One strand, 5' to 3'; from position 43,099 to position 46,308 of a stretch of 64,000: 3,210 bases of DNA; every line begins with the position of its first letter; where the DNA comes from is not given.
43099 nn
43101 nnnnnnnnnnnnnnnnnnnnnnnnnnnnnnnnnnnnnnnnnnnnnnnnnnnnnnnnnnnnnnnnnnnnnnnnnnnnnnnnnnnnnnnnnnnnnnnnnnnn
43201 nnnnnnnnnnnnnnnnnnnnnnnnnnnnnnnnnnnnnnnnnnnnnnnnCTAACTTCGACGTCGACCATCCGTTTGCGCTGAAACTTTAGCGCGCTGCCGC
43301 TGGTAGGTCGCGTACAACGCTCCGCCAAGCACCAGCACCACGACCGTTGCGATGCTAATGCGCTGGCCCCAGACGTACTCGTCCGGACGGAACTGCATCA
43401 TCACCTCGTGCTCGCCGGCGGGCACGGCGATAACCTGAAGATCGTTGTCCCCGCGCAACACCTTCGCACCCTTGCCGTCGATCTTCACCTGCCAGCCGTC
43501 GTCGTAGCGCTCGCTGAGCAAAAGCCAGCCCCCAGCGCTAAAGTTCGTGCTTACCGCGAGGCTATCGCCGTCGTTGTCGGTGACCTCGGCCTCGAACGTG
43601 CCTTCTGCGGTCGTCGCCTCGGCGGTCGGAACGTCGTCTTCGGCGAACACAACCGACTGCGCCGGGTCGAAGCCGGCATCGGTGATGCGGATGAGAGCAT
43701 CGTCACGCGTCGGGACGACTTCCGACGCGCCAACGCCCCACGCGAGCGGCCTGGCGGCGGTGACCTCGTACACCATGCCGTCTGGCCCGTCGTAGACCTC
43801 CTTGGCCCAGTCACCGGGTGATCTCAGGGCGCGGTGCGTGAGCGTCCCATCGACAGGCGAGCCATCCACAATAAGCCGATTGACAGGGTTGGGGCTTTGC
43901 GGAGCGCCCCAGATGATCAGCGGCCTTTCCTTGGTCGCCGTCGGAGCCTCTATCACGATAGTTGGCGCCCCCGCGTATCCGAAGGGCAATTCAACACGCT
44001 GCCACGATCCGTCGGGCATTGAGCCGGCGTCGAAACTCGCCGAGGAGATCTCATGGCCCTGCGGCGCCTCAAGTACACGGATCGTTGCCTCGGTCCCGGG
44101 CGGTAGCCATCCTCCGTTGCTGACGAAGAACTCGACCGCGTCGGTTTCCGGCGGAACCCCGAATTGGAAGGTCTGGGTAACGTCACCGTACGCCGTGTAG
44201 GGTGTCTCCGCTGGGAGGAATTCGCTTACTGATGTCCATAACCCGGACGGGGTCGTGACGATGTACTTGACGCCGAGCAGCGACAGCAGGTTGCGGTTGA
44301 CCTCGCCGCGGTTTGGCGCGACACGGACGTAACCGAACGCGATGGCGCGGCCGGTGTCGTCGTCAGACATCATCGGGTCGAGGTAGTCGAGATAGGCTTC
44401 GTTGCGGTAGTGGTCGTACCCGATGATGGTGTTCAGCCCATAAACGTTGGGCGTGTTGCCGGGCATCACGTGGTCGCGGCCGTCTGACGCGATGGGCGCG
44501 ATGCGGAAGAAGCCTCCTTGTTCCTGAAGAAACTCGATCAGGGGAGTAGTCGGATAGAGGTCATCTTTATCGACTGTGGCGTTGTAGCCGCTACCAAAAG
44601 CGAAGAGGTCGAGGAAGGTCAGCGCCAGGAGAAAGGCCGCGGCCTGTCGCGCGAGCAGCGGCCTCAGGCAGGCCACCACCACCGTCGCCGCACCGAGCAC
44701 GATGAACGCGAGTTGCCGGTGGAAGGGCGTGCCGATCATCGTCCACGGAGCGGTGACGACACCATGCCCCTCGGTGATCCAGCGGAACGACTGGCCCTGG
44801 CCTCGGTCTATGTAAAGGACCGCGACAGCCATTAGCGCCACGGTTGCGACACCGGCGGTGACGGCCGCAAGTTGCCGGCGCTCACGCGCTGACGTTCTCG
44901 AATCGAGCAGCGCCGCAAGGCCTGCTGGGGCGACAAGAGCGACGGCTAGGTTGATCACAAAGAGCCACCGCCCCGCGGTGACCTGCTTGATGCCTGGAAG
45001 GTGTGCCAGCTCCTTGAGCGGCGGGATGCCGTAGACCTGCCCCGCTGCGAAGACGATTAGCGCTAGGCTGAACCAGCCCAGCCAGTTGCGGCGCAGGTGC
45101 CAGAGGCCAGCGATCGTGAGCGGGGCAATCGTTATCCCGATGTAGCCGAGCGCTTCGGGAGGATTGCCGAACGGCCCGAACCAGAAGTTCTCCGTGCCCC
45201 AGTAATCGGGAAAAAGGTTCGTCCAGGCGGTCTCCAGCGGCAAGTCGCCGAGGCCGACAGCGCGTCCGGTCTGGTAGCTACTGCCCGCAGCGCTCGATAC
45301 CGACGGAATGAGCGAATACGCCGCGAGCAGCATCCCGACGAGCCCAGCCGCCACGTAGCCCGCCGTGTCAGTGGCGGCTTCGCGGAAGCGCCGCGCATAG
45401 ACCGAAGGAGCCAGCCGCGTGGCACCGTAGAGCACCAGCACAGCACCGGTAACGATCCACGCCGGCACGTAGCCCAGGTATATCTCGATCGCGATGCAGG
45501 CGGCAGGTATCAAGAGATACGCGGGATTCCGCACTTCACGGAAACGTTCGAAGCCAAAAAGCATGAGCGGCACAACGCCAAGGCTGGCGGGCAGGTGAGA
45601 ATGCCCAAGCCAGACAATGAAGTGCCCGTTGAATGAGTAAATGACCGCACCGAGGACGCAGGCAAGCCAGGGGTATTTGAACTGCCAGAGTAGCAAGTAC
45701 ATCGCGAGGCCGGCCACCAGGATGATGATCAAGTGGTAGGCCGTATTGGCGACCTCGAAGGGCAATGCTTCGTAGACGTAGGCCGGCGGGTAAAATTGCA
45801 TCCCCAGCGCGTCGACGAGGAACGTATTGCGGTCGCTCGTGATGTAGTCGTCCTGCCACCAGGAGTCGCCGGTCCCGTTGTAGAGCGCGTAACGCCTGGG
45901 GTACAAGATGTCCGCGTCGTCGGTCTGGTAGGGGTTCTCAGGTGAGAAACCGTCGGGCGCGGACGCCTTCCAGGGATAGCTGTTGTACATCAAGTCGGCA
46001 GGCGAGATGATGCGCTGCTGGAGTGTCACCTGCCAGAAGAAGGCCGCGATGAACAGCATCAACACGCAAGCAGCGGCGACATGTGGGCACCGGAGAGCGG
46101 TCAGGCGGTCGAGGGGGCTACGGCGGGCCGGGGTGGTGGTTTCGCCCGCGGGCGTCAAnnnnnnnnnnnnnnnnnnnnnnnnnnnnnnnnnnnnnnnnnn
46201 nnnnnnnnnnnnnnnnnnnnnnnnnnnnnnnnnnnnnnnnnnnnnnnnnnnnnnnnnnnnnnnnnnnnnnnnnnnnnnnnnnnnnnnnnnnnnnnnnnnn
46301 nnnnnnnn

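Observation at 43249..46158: YfhO-like GT-C membrane protein in place of the expected WaaL-like ligase; candidate glycan-to-acceptor transferase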

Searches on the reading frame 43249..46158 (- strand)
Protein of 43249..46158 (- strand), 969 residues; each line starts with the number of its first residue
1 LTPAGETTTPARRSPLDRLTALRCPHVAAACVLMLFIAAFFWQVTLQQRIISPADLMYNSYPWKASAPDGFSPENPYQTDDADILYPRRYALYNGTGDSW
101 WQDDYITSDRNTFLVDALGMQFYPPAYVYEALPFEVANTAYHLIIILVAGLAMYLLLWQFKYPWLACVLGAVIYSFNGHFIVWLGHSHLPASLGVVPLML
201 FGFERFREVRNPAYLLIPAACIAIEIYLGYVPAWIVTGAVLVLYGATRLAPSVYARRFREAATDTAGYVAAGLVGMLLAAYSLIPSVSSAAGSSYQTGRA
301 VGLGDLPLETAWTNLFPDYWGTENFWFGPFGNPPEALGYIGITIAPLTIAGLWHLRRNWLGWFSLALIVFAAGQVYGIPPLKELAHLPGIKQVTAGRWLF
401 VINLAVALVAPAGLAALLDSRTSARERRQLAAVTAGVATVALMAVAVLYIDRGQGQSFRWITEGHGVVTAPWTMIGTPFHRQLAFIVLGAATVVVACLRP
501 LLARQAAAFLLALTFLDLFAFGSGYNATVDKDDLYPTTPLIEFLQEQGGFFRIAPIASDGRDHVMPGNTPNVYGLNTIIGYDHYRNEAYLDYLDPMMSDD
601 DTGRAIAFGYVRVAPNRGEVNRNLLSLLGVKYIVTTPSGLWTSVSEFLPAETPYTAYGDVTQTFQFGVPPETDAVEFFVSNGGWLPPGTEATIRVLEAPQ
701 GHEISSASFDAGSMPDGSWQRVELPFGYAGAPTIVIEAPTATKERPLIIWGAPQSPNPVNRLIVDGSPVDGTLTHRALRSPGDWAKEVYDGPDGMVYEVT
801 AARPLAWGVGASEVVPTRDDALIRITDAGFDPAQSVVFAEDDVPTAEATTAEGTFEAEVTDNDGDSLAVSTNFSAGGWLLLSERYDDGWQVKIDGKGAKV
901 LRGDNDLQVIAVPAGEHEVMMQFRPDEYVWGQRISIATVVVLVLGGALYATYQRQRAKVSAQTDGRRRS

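Call 7: search_protein_families(library=pfam, proteins=[window:43249-46158:-], max_evalue=0.01)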
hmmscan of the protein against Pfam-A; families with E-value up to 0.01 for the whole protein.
window:43249-46158:- (969 aa): 1 family
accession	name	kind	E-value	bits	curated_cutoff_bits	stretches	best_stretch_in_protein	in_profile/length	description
PF09586.16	YfhO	-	8.1e-21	74.6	28.5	2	138-635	89-551/835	Bacterial membrane protein YfhO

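Call 8: search_protein_families(library=ncbifam, proteins=[window:43249-46158:-], max_evalue=0.01)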
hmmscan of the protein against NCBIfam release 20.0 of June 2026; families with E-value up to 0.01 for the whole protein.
window:43249-46158:- (969 aa): 2 families
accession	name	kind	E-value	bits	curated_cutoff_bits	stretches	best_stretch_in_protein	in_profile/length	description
NF047590.1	GlcsyltransPgfM2Strep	equivalog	3.4e-08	32.1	1500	1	877-944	808-875/884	glycosyltransferase PgfM2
NF047589.1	GlcsyltransPgfM1Strep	equivalog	1.3e-06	26.8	1400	1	882-943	887-948/955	glycosyltransferase PgfM1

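Call 12: find_homologous_proteins(query=window:43249-46158:-, max_evalue=0.00001)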
Query window:43249-46158:- (969 aa): 17 proteins with E <= 0.00001 among 8000 candidates.
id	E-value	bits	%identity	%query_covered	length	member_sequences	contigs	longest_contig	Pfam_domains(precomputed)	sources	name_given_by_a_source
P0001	0.0e+0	2150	100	97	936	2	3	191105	PF09586.17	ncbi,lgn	ncbi:MAG: YfhO family protein [Dehalococcoidia bacterium]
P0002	0.0e+0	1476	66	99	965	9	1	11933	PF09586.17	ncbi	-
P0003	0.0e+0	1432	64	99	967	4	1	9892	PF09586.17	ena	-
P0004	0.0e+0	1429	65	99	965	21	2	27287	PF09586.17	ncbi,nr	ncbi:MAG: YfhO family protein [Chloroflexi bacterium]|nr:YfhO family protein [Chloroflexota bacteriu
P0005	0.0e+0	1398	64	99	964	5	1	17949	PF09586.17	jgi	jgi:hypothetical protein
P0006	0.0e+0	1185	55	97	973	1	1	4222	PF09586.17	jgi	jgi:hypothetical protein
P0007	0.0e+0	1037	52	97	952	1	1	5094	PF09586.17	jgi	-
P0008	3.7e-277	940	47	96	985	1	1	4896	PF09586.17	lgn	-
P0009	1.5e-232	793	50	63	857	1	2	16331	PF09586.17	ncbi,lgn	-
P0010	8.6e-224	764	49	63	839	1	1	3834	PF09586.17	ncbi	-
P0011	8.2e-201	688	48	59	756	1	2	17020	PF09586.17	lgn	-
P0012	4.1e-24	103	24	71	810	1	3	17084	PF09586.17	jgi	jgi:membrane protein YfhO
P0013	7.8e-22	95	23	44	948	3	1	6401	PF09586.17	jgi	jgi:hypothetical protein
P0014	9.4e-19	85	31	16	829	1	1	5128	PF09586.17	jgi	jgi:hypothetical protein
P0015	2.1e-10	57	24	50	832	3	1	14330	PF09586.17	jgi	jgi:hypothetical protein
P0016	3.3e-7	47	24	47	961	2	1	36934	PF09586.17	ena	-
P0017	3.5e-7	47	31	19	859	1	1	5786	PF19510.6,PF09586.17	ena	-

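Call 13: find_encoding_contigs(protein=P0004, flank=10000, max_places=3)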
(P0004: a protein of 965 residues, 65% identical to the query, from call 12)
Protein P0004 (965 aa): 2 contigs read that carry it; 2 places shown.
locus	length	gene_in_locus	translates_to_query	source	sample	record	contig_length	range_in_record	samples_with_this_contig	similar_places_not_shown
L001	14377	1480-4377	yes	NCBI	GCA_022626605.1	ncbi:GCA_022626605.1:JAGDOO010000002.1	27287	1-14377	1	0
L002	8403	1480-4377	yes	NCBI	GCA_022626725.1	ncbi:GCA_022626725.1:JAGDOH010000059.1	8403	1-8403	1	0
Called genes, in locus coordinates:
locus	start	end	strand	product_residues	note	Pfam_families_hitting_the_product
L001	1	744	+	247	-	PF01061:ABC2_membrane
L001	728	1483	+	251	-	PF00005:ABC_tran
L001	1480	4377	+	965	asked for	PF09586:YfhO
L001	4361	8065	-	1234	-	PF13489:Methyltransf_23 (weak), PF08241:Methyltransf_11, PF08242:Methyltransf_12, PF13649:Methyltransf_25, PF00535:Glycos_transf_2, PF10111:Glyco_tranf_2_2, PF00535:Glycos_transf_2, PF13641:Glyco_tranf_2_3, +1 more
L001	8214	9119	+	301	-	PF00535:Glycos_transf_2, PF13641:Glyco_tranf_2_3, PF13632:Glyco_trans_2_3 (weak)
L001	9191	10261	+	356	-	PF00483:NTP_transferase, PF12804:NTP_transf_3, PF25084:LbH_EIF2B (weak), PF25087:GMPPB_C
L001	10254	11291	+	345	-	PF01073:3Beta_HSD, PF01370:Epimerase, PF02719:Polysacc_synt_2, PF04321:RmlD_sub_bind, PF07993:NAD_binding_4, PF13460:NAD_binding_10, PF16363:GDP_Man_Dehyd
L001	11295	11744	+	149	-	PF14667:Polysacc_synt_C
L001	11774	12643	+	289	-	PF01370:Epimerase, PF04321:RmlD_sub_bind, PF13460:NAD_binding_10 (weak), PF01073:3Beta_HSD, PF02719:Polysacc_synt_2 (weak), PF16363:GDP_Man_Dehyd, PF07993:NAD_binding_4 (weak)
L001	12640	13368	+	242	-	PF02397:Bac_transf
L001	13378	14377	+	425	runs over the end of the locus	PF13439:Glyco_transf_4 (faint), PF00534:Glycos_transf_1, PF13692:Glyco_trans_1_4, PF13524:Glyco_trans_1_2 (weak)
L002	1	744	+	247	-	PF01061:ABC2_membrane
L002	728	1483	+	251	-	PF00005:ABC_tran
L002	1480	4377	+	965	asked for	PF09586:YfhO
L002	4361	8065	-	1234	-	PF13489:Methyltransf_23 (weak), PF08241:Methyltransf_11, PF08242:Methyltransf_12, PF13649:Methyltransf_25, PF00535:Glycos_transf_2, PF10111:Glyco_tranf_2_2, PF00535:Glycos_transf_2, PF13641:Glyco_tranf_2_3, +1 more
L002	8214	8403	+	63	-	PF00535:Glycos_transf_2 (weak)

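Call 14: find_encoding_contigs(protein=P0005, flank=10000, max_places=2)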
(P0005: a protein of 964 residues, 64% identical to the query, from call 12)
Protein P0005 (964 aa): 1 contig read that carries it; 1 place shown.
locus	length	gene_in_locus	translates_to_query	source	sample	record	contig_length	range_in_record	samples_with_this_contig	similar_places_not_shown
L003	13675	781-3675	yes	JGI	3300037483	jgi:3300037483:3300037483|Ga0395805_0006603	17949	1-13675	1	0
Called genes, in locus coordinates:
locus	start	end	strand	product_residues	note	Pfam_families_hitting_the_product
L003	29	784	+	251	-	PF00005:ABC_tran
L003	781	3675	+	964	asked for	PF09586:YfhO (weak)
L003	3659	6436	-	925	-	PF07021:MetW, PF13489:Methyltransf_23, PF13847:Methyltransf_31, PF08241:Methyltransf_11, PF08242:Methyltransf_12, PF13649:Methyltransf_25, PF00535:Glycos_transf_2, PF00535:Glycos_transf_2, +3 more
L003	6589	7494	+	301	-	PF00535:Glycos_transf_2, PF13641:Glyco_tranf_2_3, PF13632:Glyco_trans_2_3 (weak)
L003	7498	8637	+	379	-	PF00483:NTP_transferase, PF12804:NTP_transf_3, PF07959:Fucose_pyrophosphorylase (weak), PF25084:LbH_EIF2B (weak), PF25087:GMPPB_C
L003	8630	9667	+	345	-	PF01073:3Beta_HSD, PF01370:Epimerase, PF02719:Polysacc_synt_2, PF04321:RmlD_sub_bind, PF07993:NAD_binding_4, PF13460:NAD_binding_10, PF16363:GDP_Man_Dehyd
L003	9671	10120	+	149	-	PF14667:Polysacc_synt_C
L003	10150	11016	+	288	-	PF01370:Epimerase, PF04321:RmlD_sub_bind, PF01073:3Beta_HSD, PF02719:Polysacc_synt_2 (weak), PF13460:NAD_binding_10 (weak), PF16363:GDP_Man_Dehyd, PF07993:NAD_binding_4 (weak)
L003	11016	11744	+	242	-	PF02397:Bac_transf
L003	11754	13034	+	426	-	PF00534:Glycos_transf_1, PF13692:Glyco_trans_1_4, PF13524:Glyco_trans_1_2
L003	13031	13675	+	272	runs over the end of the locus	PF03808:Glyco_tran_WecG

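Call 15: find_encoding_contigs(protein=P0009, flank=10000, max_places=2)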
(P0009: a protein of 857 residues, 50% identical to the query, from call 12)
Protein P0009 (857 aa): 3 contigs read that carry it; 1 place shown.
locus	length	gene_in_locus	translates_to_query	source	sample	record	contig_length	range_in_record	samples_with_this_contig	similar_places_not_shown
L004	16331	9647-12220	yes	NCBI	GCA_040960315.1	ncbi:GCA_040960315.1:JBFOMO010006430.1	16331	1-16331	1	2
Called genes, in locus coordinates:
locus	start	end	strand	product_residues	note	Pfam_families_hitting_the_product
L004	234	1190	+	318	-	PF00595:PDZ, PF13180:PDZ_2, PF17820:PDZ_6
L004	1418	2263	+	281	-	PF01061:ABC2_membrane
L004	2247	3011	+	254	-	PF00005:ABC_tran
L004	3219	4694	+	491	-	PF19190:BACON_2 (weak), PF00404:Dockerin_1 (faint)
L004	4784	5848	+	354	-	PF03706:LPG_synthase_TM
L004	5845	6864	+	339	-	PF01408:GFO_IDH_MocA, PF02894:GFO_IDH_MocA_C, PF22725:GFO_IDH_MocA_C3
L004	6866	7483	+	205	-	PF25084:LbH_EIF2B, PF00132:Hexapep, PF25087:GMPPB_C, PF00132:Hexapep (weak), PF14602:Hexapep_2 (weak), PF00132:Hexapep (weak)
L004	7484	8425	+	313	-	PF00535:Glycos_transf_2, PF13641:Glyco_tranf_2_3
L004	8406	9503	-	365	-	PF01041:DegT_DnrJ_EryC1, PF01053:Cys_Met_Meta_PP (weak), PF01212:Beta_elim_lyase (weak)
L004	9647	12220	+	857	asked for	PF09586:YfhO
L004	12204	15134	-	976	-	PF08241:Methyltransf_11, PF13649:Methyltransf_25 (weak), PF00535:Glycos_transf_2, PF10111:Glyco_tranf_2_2 (weak), PF00535:Glycos_transf_2, PF13641:Glyco_tranf_2_3, PF13632:Glyco_trans_2_3 (weak)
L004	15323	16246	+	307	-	PF00535:Glycos_transf_2, PF13641:Glyco_tranf_2_3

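Call 29: find_related_loci(query=A2, collection=genome_contigs, flank=10000)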
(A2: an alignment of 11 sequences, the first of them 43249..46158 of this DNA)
Query A2 (969 aa) in genome_contigs; peptide patterns used: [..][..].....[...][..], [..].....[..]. (x = any residue, [..] = any of these).
80 stretches matched a pattern; 3 encode a relative of the query (tblastn E <= 1e-3); 3 distinct loci.
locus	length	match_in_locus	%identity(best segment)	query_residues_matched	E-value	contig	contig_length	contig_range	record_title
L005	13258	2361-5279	67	1-969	0e+0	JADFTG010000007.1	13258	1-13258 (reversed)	MAG: Chloroflexota bacterium isolate B9T1B11 B9T1B11_NODE759, whole genome shotgun sequence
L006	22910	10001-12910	65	3-969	0e+0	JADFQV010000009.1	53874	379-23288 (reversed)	MAG: Chloroflexota bacterium isolate B80T3L11 B80T3L11_NODE340, whole genome shotgun sequence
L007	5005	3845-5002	52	40-419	7e-124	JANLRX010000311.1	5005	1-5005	MAG: Chloroflexota bacterium isolate OTE_25_metabat_74 OTE_25_k141_411951, whole genome shotgun sequence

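Call 32: search_protein_families(library=pfam, proteins=[L006:6628-8313:+, L006:5257-6141:-, L006:4446-5243:+, L006:3704-4414:+, L006:2425-3621:+, L007:470-3643:+, L005:2-682:+, L004:3219-4694:+, L004:4784-5848:+, L004:7484-8425:+], max_evalue=0.001)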
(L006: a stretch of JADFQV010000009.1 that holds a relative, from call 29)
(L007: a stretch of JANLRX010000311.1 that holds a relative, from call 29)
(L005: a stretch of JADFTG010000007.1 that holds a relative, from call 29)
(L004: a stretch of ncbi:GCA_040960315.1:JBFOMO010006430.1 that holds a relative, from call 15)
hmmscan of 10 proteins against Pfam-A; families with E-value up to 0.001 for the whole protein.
L006:6628-8313:+ (561 aa): 0 families

L006:5257-6141:- (294 aa): 1 family
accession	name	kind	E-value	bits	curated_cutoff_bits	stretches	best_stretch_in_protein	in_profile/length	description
PF02673.24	BacA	-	3.5e-82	276.4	33.4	1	27-286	1-256/257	Bacitracin resistance protein BacA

L006:4446-5243:+ (265 aa): 5 families
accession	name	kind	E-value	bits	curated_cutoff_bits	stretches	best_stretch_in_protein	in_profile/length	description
PF08282.18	Hydrolase_3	-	1.4e-48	166.3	20.9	1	7-260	1-255/255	haloacid dehalogenase-like hydrolase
PF05116.19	S6PP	-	6.5e-13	49.3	20.3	1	190-243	163-216/247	Sucrose-6F-phosphate phosphohydrolase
PF00702.32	Hydrolase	-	6.3e-10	40.2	26.4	1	193-228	156-191/191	haloacid dehalogenase-like hydrolase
PF12710.13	HAD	-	1.6e-08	35.6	27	1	190-225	152-189/189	haloacid dehalogenase-like hydrolase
PF13419.12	HAD_2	-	0.0001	22.9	23.8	0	194-229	138-173/178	Haloacid dehalogenase-like hydrolase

L006:3704-4414:+ (236 aa): 3 families
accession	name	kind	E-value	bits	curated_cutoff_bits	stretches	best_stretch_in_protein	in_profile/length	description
PF04002.20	RadC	-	9.4e-38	129.3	22.1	1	111-229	1-119/121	RadC-like JAB domain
PF20582.4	UPF0758_N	-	1.4e-26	92.8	27.1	1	11-88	1-77/77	UPF0758 N-terminal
PF14464.11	Prok-JAB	-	1.9e-05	24.9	25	1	130-208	31-95/114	Prokaryotic homologs of the JAB domain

L006:2425-3621:+ (398 aa): 1 family
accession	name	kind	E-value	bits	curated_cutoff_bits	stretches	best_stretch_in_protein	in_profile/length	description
PF03577.20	Peptidase_C69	-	1.3e-05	24.8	23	1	68-179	80-190/402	Peptidase family C69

L007:470-3643:+ (1057 aa): 1 family
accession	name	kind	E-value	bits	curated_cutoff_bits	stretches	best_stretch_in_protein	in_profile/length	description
PF19190.6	BACON_2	-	4.2e-07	30.2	25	1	507-590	2-81/94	Viral BACON domain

L005:2-682:+ (226 aa): 0 families

L004:3219-4694:+ (491 aa): 2 families
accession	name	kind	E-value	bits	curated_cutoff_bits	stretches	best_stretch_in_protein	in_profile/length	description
PF19190.6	BACON_2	-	5e-07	30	25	1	340-411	18-85/94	Viral BACON domain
PF00404.24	Dockerin_1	-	1.1e-05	26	22.9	0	429-476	6-56/57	Dockerin type I domain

L004:4784-5848:+ (354 aa): 1 family
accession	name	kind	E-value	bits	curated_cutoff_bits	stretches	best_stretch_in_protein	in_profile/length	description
PF03706.18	LPG_synthase_TM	-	1.9e-25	90.4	33.4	1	30-318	6-300/302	Lysylphosphatidylglycerol synthase TM region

L004:7484-8425:+ (313 aa): 2 families
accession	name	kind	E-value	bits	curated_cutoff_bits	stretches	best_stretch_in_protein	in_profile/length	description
PF00535.33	Glycos_transf_2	-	3.7e-24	86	23.3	1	8-138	1-131/168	Glycosyl transferase family 2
PF13641.12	Glyco_tranf_2_3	-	1.4e-10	42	27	1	6-139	2-140/230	Glycosyltransferase like family 2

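Call 37: find_homologous_proteins(query=A1, max_evalue=0.00001)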
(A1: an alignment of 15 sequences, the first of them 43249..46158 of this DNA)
Query A1 (15 sequences) (969 aa, profile of the alignment): 38 proteins with E <= 0.00001 among 8000 candidates.
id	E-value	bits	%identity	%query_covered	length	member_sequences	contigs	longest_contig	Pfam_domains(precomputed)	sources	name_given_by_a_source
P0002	0.0e+0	1561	66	99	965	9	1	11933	PF09586.17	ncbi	-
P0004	0.0e+0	1551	65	99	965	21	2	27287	PF09586.17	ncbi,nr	ncbi:MAG: YfhO family protein [Chloroflexi bacterium]|nr:YfhO family protein [Chloroflexota bacteriu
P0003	0.0e+0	1535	64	99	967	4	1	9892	PF09586.17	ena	-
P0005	0.0e+0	1528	64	99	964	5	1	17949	PF09586.17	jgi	jgi:hypothetical protein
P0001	0.0e+0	1462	100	97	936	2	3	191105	PF09586.17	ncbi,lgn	ncbi:MAG: YfhO family protein [Dehalococcoidia bacterium]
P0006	0.0e+0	1438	55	97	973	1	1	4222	PF09586.17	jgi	jgi:hypothetical protein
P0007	0.0e+0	1395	52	97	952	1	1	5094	PF09586.17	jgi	-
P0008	0.0e+0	1394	47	96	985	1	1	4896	PF09586.17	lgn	-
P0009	0.0e+0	1187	50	63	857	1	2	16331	PF09586.17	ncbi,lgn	-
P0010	0.0e+0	1183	49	63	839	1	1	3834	PF09586.17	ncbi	-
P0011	0.0e+0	1081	48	59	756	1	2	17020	PF09586.17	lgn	-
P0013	3.2e-278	944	23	44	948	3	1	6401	PF09586.17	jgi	jgi:hypothetical protein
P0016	2.3e-269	914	24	47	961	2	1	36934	PF09586.17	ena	-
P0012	1.3e-243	829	24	71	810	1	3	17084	PF09586.17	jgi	jgi:membrane protein YfhO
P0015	1.6e-220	753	24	50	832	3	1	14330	PF09586.17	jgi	jgi:hypothetical protein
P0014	5.1e-105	370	31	16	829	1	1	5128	PF09586.17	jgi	jgi:hypothetical protein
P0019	1.0e-73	267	22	61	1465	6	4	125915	PF01943.23,PF09586.17,PF13440.12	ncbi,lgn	-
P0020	6.4e-70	254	27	13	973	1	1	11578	PF09586.17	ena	-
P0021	1.2e-69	253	27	20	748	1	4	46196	PF09586.17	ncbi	-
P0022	8.3e-59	217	30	12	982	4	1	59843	PF09586.17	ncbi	-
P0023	5.9e-49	185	32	19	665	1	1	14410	PF09586.17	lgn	-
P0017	9.3e-46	174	31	19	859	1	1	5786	PF19510.6,PF09586.17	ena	-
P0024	8.8e-44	168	32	7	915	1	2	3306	PF09586.17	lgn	-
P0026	2.7e-34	136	25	16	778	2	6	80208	PF09586.17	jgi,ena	jgi:hypothetical protein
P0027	2.0e-32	130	23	14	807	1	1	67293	PF09586.17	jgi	jgi:hypothetical protein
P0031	2.8e-22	97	28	17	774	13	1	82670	PF09586.17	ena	-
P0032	6.9e-22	95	22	16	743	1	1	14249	PF09586.17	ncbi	-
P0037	6.4e-20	89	32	21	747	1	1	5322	PF09586.17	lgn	-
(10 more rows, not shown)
